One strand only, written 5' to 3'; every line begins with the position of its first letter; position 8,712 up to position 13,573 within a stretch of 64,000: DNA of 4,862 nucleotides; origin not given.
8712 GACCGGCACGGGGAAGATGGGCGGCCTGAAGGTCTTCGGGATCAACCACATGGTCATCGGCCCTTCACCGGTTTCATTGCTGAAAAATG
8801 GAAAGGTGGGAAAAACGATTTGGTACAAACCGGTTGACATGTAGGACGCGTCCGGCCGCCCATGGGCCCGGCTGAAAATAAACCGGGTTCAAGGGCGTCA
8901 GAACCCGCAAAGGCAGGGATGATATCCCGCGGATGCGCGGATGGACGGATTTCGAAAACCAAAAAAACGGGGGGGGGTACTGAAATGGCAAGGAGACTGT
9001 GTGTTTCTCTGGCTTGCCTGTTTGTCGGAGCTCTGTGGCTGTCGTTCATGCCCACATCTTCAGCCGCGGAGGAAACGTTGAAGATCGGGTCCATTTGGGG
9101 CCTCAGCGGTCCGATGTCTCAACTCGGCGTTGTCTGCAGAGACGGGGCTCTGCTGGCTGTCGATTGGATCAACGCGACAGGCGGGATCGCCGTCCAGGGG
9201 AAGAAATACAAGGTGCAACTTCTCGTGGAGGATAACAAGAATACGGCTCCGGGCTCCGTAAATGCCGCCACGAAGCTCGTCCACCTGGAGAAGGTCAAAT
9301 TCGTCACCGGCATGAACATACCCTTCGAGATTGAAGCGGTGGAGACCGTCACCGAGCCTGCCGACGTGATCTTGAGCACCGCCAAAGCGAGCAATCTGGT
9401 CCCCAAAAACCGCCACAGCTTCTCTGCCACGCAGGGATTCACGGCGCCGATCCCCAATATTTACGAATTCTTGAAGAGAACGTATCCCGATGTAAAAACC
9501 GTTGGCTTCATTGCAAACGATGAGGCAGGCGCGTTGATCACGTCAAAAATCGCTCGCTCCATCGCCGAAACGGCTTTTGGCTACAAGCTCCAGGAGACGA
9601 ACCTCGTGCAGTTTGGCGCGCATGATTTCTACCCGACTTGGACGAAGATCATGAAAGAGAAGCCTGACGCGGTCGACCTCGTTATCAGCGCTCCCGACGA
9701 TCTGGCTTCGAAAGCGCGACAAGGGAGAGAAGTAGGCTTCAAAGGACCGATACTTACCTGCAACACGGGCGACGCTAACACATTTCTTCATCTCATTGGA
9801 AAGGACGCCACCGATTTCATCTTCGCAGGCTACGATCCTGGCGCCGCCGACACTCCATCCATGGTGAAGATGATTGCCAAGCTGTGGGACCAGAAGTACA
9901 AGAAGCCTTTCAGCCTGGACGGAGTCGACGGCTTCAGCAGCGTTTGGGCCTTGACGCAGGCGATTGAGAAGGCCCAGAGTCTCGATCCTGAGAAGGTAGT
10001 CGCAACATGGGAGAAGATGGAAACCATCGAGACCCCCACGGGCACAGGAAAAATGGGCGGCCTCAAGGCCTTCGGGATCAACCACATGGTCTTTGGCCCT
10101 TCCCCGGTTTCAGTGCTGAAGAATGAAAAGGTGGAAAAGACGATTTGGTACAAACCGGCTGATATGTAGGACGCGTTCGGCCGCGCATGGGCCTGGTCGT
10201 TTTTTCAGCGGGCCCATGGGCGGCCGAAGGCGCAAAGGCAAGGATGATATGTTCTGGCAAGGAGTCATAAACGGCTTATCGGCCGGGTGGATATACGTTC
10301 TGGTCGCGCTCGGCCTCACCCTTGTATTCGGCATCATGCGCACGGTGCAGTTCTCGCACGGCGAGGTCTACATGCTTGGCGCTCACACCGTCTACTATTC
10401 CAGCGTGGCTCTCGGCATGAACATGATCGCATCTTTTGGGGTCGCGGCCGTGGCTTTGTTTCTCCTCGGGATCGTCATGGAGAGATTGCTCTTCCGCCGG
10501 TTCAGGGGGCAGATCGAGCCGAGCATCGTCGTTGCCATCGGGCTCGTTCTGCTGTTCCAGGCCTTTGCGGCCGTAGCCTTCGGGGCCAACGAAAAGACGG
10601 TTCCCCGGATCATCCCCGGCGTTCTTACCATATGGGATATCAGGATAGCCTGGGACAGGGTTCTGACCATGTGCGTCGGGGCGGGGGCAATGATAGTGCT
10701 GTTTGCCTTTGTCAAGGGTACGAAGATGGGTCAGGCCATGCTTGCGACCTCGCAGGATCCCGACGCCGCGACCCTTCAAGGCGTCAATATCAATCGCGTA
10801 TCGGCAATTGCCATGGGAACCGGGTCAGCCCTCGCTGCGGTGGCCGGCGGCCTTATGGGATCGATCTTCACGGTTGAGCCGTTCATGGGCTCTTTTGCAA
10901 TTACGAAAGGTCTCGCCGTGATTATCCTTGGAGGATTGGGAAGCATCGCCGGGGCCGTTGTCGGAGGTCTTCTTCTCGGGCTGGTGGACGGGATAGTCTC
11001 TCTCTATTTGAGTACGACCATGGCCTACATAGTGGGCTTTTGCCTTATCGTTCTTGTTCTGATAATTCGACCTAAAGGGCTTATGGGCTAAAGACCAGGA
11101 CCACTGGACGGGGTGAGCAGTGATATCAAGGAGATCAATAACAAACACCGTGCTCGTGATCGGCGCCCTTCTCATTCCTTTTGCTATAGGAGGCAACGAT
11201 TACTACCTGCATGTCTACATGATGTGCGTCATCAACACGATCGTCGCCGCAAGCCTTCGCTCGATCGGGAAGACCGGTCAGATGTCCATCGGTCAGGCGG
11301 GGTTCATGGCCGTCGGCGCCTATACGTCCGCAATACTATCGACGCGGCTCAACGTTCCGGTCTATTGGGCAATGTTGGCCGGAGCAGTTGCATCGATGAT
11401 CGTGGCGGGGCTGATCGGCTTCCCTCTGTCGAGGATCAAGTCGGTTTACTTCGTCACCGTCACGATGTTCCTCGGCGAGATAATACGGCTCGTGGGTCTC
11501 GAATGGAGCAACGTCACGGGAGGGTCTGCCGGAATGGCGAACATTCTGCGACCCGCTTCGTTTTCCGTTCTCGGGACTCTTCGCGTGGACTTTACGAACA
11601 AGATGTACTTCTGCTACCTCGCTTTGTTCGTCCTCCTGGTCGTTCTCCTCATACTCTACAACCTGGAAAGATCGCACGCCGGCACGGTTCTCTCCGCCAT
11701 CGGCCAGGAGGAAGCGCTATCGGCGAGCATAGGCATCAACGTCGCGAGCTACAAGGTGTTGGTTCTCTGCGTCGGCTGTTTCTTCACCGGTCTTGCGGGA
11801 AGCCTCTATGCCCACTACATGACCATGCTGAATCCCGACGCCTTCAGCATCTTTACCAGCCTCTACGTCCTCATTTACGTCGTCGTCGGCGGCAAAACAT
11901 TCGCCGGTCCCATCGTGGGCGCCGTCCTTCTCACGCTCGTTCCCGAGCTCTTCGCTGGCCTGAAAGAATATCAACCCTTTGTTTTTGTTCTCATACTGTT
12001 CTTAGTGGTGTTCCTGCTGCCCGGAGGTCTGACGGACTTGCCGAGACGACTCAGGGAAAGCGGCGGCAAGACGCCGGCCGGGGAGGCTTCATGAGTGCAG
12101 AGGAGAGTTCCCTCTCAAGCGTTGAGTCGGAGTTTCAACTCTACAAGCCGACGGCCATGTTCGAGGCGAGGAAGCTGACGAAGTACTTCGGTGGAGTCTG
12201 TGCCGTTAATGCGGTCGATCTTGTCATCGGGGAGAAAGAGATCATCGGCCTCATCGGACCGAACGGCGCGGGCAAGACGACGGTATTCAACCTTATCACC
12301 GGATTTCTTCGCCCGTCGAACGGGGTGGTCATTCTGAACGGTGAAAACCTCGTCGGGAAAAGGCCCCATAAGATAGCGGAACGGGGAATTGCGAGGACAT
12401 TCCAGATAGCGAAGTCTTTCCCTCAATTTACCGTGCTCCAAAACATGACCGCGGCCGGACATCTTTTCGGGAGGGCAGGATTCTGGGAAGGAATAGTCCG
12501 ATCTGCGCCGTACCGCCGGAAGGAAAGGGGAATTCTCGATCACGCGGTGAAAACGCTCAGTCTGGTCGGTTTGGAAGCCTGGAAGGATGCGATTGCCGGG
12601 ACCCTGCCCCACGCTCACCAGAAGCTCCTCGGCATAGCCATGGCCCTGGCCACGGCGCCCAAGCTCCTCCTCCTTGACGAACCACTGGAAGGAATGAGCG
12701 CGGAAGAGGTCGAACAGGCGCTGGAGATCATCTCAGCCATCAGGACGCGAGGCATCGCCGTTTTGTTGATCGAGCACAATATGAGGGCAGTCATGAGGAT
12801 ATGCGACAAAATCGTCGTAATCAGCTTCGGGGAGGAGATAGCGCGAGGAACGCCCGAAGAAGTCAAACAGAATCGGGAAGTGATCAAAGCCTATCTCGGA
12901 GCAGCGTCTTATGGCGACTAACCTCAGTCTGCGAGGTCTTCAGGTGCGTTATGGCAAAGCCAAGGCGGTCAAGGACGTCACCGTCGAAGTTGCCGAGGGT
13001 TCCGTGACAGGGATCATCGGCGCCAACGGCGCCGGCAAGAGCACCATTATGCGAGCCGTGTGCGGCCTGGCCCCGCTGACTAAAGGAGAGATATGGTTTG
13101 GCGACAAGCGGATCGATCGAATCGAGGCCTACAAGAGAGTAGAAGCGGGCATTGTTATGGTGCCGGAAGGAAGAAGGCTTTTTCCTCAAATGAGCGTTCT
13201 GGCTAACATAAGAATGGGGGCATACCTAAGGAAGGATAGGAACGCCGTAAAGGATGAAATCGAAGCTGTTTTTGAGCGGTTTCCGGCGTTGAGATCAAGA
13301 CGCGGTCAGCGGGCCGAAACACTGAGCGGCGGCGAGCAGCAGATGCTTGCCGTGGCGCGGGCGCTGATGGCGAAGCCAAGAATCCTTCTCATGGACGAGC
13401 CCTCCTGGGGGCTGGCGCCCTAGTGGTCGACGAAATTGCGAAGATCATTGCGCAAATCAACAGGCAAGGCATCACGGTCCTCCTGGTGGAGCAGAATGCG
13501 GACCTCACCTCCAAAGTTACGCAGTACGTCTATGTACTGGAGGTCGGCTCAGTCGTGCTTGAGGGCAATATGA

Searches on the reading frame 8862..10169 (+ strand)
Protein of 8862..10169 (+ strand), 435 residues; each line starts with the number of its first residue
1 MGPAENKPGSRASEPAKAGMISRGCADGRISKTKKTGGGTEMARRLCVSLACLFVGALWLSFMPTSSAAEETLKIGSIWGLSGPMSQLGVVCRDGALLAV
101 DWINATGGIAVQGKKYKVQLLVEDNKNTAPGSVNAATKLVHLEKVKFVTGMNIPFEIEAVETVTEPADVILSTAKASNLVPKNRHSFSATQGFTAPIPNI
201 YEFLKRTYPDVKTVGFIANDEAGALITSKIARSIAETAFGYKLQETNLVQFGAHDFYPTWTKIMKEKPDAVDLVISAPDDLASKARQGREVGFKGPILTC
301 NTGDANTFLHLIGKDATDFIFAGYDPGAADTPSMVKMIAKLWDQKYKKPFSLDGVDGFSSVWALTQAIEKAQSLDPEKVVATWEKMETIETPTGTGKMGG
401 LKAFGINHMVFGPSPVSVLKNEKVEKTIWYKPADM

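Call 27: search_protein_families(library=pfam, proteins=[window:8862-10169:+], max_evalue=0.00001)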
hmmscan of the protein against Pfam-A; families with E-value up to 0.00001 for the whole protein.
window:8862-10169:+ (435 aa): 2 families
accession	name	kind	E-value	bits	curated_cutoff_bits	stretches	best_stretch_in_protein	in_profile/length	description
PF13458.12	Peripla_BP_6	-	7.6e-43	147.9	31.7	1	72-399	1-323/343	Periplasmic binding protein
PF13433.12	Peripla_BP_5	-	4e-10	39.8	27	1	73-397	1-319/363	Periplasmic binding protein domain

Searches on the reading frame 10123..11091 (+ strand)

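Call 27: search_protein_families(library=pfam, proteins=[window:10123-11091:+], max_evalue=0.00001)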
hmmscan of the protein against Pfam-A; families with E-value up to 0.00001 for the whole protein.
window:10123-11091:+ (322 aa): 1 family
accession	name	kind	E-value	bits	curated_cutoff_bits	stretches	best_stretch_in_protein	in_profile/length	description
PF02653.21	BPD_transp_2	-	1.1e-32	113.7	26.8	1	48-313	2-269/269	Branched-chain amino acid transport system / permease component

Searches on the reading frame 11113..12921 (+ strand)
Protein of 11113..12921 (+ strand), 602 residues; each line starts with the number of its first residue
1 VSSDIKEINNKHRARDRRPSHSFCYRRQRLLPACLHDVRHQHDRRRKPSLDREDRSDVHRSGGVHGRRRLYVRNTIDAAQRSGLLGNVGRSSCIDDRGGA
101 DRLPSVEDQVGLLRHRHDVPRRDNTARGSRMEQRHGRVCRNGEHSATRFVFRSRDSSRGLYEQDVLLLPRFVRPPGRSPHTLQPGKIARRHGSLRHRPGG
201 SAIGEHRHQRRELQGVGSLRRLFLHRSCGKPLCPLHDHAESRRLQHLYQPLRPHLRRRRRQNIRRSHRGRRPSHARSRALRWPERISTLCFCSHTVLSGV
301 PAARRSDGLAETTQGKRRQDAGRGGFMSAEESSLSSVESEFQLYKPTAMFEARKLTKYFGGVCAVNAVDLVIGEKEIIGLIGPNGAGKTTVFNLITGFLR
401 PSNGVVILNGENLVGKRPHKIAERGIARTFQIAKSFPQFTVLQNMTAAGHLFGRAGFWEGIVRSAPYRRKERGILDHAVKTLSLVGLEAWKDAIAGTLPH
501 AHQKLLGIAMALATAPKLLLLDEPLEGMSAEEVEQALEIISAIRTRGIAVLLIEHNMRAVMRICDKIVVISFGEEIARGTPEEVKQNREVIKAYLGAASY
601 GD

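Call 27: search_protein_families(library=pfam, proteins=[window:11113-12921:+], max_evalue=0.00001)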
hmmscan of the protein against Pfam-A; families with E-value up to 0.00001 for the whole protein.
window:11113-12921:+ (602 aa): 2 families
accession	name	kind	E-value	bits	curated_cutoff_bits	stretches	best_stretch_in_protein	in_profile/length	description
PF00005.33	ABC_tran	-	4.4e-24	86.1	25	1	366-525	2-136/137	ABC transporter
PF12399.14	BCA_ABC_TP_C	-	3.5e-09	36.5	25.5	1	576-598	3-25/27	Branched-chain amino acid ATP-binding cassette transporter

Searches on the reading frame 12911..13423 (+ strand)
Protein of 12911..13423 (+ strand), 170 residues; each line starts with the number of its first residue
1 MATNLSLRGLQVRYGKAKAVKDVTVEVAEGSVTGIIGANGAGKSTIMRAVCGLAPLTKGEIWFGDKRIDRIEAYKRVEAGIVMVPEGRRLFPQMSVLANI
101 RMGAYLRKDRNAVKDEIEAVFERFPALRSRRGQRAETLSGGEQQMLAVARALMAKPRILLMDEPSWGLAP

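Call 27: search_protein_families(library=pfam, proteins=[window:12911-13423:+], max_evalue=0.00001)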
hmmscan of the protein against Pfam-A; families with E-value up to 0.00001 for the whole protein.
window:12911-13423:+ (170 aa): 3 families
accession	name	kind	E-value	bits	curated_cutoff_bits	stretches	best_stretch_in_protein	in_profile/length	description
PF00005.33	ABC_tran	-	5.4e-32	111.7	25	1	20-164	1-135/137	ABC transporter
PF13304.12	AAA_21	-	4.8e-08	33.9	27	0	32-53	1-22/304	AAA domain, putative AbiEii toxin, Type IV TA system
PF02463.25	SMC_N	-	3.2e-06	27.2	40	0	21-150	16-149/220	RecF/RecN/SMC N terminal domain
